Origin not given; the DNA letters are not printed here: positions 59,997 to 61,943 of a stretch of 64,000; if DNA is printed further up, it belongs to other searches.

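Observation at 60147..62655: Bacterial-type aspartase gene with a mitochondrial presequence, head-to-head with a thylakoid-lumen TPM gene across a 73-bp spacer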

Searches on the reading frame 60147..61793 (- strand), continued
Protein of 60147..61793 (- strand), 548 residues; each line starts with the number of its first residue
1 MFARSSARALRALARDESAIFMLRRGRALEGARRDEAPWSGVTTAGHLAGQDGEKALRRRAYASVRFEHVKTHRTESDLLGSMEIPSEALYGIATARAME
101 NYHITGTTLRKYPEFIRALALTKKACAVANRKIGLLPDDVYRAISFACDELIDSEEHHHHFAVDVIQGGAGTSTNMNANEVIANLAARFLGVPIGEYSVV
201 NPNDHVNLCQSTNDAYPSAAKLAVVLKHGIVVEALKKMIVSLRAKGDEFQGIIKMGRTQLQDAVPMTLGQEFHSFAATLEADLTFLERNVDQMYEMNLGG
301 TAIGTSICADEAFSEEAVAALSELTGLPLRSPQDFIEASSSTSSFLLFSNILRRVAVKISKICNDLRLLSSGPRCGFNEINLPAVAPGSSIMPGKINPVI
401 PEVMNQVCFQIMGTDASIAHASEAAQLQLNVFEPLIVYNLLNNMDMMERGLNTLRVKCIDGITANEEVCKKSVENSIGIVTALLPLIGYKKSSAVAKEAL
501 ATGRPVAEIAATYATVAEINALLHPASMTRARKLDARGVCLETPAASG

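Call 20: find_encoding_contigs(protein=P0005, flank=4000, max_places=2)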
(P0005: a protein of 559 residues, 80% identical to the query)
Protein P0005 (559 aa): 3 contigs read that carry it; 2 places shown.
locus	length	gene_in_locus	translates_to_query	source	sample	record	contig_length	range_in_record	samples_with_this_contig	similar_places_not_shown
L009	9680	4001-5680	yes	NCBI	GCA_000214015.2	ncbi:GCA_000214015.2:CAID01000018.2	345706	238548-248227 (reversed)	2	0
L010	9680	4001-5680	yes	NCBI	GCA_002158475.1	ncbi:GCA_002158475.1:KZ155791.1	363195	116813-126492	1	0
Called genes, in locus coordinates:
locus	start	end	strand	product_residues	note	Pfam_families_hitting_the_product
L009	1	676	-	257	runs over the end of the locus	PF00702:Hydrolase, PF12710:HAD (weak), PF13419:HAD_2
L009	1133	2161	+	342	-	PF00153:Mito_carr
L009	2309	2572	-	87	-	PF00166:Cpn10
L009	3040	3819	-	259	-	-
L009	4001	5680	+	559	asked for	PF00206:Lyase_1, PF10415:FumaraseC_C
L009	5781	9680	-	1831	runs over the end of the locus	PF12698:ABC2_membrane_3, PF23321:R1_ABCA1 (faint), PF00005:ABC_tran, PF13304:AAA_21, PF26955:ACT_13, PF12698:ABC2_membrane_3, PF00005:ABC_tran, PF13304:AAA_21 (weak)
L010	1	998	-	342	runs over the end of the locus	PF00702:Hydrolase, PF12710:HAD (weak), PF13419:HAD_2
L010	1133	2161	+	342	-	PF00153:Mito_carr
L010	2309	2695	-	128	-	PF00166:Cpn10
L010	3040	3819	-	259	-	-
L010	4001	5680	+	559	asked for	PF00206:Lyase_1, PF10415:FumaraseC_C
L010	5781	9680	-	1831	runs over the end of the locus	PF12698:ABC2_membrane_3, PF23321:R1_ABCA1 (faint), PF00005:ABC_tran, PF13304:AAA_21, PF26955:ACT_13, PF12698:ABC2_membrane_3, PF00005:ABC_tran, PF13304:AAA_21 (weak)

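Call 21: find_encoding_contigs(protein=P0013, flank=4000, max_places=2)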
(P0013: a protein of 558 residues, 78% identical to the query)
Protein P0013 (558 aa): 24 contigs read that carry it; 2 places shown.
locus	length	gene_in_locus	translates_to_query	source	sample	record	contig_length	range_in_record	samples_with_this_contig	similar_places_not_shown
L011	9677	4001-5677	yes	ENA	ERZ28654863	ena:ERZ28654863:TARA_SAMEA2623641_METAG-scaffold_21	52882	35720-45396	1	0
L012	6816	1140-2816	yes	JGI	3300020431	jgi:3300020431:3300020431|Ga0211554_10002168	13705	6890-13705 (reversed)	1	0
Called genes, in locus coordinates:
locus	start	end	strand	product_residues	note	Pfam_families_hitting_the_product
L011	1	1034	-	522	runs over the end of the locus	PF12600:DUF3769 (faint)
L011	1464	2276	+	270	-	PF13576:Pentapeptide_3 (faint), PF13599:Pentapeptide_4 (faint), PF00805:Pentapeptide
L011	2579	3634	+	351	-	-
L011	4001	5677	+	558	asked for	PF00206:Lyase_1, PF10415:FumaraseC_C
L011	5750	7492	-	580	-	PF09088:MIF4G_like, PF09090:MIF4G_like_2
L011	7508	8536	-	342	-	PF02854:MIF4G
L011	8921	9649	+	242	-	PF00025:Arf, PF09439:SRPRB, PF00071:Ras, PF01926:MMR_HSR1 (weak), PF08477:Roc, PF00009:GTP_EFTU (weak), PF00503:G-alpha (weak)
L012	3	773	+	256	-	?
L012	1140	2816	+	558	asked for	PF00206:Lyase_1, PF10415:FumaraseC_C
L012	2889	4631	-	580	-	PF09088:MIF4G_like, PF09090:MIF4G_like_2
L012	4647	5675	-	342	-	PF02854:MIF4G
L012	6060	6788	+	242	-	PF00025:Arf, PF09439:SRPRB, PF00071:Ras, PF01926:MMR_HSR1 (weak), PF08477:Roc, PF00009:GTP_EFTU (weak), PF00503:G-alpha (weak)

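Call 22: find_encoding_contigs(protein=P0007, flank=4000, max_places=2)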
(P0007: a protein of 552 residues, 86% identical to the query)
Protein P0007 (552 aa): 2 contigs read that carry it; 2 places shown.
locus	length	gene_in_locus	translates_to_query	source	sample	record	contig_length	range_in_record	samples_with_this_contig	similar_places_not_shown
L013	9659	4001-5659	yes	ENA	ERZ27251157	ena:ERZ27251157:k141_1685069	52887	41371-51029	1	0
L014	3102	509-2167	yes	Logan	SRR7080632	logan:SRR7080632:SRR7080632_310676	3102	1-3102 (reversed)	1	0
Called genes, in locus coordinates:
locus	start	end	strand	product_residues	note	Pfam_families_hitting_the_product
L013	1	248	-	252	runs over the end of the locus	PF00702:Hydrolase, PF13419:HAD_2 (faint)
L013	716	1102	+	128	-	-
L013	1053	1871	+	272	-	PF00153:Mito_carr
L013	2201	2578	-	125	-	PF00166:Cpn10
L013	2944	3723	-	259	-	-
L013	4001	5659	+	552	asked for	PF00206:Lyase_1, PF10415:FumaraseC_C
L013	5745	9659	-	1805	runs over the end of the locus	PF12698:ABC2_membrane_3, PF00005:ABC_tran, PF13304:AAA_21, PF26955:ACT_13, PF12698:ABC2_membrane_3, PF00005:ABC_tran, PF13304:AAA_21 (weak)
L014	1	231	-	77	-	?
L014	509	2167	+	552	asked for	PF00206:Lyase_1, PF10415:FumaraseC_C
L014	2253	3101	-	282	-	?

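Call 31: list_cluster_members(proteins=[P0016, P0020, P0033, P0055, P0065, P0075, P0085, P0096, P0117, P0120])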
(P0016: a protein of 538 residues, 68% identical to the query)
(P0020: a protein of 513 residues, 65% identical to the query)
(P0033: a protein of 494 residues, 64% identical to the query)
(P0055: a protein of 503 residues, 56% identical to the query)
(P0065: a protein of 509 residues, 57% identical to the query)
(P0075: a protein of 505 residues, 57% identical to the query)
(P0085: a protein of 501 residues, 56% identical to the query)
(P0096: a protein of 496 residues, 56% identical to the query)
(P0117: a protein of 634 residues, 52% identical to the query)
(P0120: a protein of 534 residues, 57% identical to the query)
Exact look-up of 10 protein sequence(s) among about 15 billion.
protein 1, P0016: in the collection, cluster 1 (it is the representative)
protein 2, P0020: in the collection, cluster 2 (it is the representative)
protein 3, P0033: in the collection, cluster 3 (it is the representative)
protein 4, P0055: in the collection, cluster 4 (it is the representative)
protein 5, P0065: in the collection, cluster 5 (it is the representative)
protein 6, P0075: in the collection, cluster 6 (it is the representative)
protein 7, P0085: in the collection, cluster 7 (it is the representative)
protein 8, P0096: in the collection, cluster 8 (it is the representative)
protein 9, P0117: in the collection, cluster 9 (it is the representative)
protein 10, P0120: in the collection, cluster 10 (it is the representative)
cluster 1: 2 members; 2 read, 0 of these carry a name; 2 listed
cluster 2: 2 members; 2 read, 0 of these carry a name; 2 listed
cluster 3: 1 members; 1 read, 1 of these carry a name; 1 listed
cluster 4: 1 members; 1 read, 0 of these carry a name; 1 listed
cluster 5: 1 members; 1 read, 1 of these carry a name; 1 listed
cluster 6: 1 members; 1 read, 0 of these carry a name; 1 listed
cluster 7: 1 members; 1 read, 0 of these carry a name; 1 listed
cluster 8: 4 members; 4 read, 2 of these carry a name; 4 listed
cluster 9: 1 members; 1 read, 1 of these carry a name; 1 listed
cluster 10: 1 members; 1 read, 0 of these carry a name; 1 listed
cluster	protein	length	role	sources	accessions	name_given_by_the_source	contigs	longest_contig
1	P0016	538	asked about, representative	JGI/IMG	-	-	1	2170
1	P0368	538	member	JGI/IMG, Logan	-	-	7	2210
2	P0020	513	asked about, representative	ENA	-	-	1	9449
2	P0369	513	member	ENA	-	-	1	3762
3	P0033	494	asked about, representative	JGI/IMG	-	aspartate ammonia-lyase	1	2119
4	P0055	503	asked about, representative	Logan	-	-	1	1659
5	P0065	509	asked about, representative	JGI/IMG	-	aspartate ammonia-lyase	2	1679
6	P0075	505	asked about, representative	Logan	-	-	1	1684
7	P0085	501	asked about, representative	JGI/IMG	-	-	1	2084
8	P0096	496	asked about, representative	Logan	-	-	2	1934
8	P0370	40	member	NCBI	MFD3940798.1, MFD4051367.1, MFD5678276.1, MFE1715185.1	hypothetical protein ACFWSF_38820 [Streptomyces sp. NPDC058611]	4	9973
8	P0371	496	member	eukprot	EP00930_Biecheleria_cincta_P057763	TRINITY_DN43643_c0_g1_i1.p1 TRINITY_DN43643_c0_g1~~TRINITY_DN43643_c0_g1_i1.p1 ORF ...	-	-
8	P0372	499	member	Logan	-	-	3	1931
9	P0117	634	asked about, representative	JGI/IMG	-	aspartate ammonia-lyase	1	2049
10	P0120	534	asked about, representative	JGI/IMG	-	-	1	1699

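Call 32: find_encoding_contigs(protein=P0020, flank=5000, max_places=2)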
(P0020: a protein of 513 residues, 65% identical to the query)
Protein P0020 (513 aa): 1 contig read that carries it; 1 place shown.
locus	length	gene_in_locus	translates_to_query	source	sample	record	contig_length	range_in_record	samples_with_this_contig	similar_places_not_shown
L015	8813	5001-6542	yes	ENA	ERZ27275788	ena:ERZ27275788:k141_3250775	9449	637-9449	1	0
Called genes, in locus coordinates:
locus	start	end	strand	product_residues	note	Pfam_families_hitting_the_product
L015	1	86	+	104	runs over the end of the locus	-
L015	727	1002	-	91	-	-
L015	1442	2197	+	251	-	-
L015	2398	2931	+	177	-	-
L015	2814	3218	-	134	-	-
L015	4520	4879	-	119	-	-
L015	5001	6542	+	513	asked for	PF00206:Lyase_1, PF10415:FumaraseC_C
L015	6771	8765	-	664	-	PF03109:ABC1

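Call 51: list_cluster_members(proteins=[L015:6771-8765:-, P0011, P0014, P0015, P0018, P0021, P0028, P0034, P0002, P0368])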
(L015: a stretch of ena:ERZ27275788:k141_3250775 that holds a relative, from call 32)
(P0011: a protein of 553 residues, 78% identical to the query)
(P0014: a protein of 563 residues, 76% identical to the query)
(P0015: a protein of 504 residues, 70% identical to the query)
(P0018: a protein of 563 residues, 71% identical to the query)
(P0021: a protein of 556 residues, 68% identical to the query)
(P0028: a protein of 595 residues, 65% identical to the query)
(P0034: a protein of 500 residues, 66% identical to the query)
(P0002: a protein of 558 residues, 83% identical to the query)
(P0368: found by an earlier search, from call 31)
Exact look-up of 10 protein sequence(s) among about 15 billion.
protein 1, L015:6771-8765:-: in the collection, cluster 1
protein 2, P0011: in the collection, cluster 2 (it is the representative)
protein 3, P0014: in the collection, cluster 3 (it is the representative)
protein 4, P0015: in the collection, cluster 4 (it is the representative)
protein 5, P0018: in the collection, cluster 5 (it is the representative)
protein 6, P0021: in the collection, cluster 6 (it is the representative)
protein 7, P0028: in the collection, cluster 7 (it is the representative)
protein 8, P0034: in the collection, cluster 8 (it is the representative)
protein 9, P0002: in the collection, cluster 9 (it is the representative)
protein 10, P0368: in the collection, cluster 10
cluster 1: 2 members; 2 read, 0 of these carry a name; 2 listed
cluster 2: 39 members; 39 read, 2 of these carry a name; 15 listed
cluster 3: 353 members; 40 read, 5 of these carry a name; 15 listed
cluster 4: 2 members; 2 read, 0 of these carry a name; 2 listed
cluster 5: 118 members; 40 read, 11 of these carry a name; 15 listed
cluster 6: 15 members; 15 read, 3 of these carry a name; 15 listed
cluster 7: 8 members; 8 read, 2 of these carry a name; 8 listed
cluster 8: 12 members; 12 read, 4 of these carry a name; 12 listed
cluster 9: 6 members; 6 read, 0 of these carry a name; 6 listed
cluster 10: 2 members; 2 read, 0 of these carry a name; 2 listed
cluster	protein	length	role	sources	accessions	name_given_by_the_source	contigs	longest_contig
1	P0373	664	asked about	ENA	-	-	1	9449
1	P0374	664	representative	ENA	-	-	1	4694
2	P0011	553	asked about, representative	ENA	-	-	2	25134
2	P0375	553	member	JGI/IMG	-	aspartate ammonia-lyase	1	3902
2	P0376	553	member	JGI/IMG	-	aspartate ammonia-lyase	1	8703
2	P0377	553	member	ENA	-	-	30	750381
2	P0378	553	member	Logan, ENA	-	-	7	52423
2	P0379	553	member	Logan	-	-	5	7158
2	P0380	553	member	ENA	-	-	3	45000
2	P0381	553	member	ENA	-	-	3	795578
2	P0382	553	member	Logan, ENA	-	-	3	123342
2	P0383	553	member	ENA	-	-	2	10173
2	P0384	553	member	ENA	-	-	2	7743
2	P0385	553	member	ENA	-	-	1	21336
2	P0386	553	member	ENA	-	-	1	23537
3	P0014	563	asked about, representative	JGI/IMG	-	-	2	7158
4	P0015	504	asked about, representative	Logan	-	-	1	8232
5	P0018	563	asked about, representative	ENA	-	-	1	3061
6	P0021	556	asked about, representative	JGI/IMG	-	-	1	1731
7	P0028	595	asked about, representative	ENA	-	-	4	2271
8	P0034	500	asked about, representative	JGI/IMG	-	-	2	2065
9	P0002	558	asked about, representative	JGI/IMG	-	-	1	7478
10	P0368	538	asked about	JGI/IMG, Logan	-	-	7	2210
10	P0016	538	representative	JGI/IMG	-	-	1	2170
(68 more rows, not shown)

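Call 53: find_encoding_contigs(protein=P0024, flank=3000, max_places=1)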
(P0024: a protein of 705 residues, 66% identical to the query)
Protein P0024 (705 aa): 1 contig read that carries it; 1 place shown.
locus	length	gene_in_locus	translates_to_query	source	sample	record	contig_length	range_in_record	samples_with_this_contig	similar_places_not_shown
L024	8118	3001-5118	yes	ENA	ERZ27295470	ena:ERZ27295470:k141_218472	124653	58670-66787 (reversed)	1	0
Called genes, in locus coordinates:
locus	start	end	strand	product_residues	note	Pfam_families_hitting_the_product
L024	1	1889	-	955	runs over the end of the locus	PF01326:PPDK_N, PF00391:PEP-utilizers, PF02896:PEP-utilizers_C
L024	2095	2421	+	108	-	-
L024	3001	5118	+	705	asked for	PF00206:Lyase_1, PF10415:FumaraseC_C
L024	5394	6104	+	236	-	PF17177:PPR_long (faint), PF01535:PPR (faint), PF13812:PPR_3 (weak), PF13041:PPR_2 (weak)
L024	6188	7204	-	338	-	PF03152:UFD1_N1, PF24842:UFD1_N2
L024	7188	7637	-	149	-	-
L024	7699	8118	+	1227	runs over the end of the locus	PF00270:DEAD, PF00271:Helicase_C, PF23469:KH_12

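Call 54: find_encoding_contigs(protein=P0010, flank=3000, max_places=1)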
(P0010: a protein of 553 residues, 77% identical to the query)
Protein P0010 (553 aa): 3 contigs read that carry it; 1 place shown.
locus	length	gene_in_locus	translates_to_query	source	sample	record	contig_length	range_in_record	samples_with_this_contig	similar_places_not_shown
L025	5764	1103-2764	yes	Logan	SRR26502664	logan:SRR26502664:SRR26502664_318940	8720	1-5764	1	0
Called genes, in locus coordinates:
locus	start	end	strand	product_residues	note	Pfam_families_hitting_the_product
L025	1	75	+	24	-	?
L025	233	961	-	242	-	-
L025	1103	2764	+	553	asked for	PF00206:Lyase_1, PF10415:FumaraseC_C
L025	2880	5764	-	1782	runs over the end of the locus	PF12698:ABC2_membrane_3, PF00005:ABC_tran, PF13304:AAA_21 (weak), PF26955:ACT_13, PF12698:ABC2_membrane_3, PF00005:ABC_tran, PF13304:AAA_21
